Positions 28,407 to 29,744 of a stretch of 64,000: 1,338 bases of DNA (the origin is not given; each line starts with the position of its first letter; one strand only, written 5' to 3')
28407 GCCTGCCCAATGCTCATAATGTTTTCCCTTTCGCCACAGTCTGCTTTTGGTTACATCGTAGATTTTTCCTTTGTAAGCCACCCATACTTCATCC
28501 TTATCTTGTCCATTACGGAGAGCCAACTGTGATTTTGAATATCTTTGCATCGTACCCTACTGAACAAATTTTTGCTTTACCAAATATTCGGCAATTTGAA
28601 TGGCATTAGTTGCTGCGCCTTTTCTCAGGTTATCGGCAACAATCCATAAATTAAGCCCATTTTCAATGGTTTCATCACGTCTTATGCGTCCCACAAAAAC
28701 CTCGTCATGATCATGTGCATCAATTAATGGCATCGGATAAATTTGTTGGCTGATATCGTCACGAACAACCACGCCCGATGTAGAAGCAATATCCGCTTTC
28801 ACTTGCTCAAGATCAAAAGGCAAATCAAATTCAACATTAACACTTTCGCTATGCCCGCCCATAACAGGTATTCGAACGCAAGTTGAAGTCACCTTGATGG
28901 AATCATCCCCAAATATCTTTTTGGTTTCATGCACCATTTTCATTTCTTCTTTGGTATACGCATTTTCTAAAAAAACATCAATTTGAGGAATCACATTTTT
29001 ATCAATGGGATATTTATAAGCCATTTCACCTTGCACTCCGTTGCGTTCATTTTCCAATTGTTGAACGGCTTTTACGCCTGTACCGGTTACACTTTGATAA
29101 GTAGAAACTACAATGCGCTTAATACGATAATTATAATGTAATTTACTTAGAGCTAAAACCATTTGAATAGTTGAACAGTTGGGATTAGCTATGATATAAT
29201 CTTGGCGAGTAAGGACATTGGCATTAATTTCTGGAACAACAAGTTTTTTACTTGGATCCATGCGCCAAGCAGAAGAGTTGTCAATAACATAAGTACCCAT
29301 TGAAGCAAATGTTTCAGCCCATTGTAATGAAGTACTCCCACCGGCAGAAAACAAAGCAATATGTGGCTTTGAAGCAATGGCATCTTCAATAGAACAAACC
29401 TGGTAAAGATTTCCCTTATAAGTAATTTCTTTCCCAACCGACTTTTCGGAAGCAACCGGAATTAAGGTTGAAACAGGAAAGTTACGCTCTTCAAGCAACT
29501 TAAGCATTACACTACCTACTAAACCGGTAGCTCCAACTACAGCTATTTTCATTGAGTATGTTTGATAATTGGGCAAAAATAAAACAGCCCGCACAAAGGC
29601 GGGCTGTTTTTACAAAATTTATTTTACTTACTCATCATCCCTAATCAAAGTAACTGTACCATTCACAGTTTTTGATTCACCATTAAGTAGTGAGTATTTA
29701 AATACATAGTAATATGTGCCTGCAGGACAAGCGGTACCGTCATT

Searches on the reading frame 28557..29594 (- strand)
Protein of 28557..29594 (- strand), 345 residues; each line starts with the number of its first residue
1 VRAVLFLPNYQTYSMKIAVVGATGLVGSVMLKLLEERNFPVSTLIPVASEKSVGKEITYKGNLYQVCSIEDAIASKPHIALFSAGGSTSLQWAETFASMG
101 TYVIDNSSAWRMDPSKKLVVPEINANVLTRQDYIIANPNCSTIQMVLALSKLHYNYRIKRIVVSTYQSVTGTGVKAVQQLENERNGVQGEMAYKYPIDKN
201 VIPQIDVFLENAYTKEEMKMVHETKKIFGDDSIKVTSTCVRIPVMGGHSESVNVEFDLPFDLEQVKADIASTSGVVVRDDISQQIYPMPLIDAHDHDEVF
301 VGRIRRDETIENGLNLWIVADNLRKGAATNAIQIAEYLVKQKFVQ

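Call 19: search_protein_families(library=pfam, proteins=[window:28557-29594:-], max_evalue=0.001)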
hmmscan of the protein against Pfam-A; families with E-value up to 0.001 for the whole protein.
window:28557-29594:- (345 aa): 2 families
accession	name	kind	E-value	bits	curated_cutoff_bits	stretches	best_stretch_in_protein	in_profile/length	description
PF02774.23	Semialdhyde_dhC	-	9.4e-48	163.2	26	1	151-325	3-184/184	Semialdehyde dehydrogenase, dimerisation domain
PF01118.30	Semialdhyde_dh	-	1.3e-27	97.1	26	1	16-128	1-118/121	Semialdehyde dehydrogenase, NAD binding domain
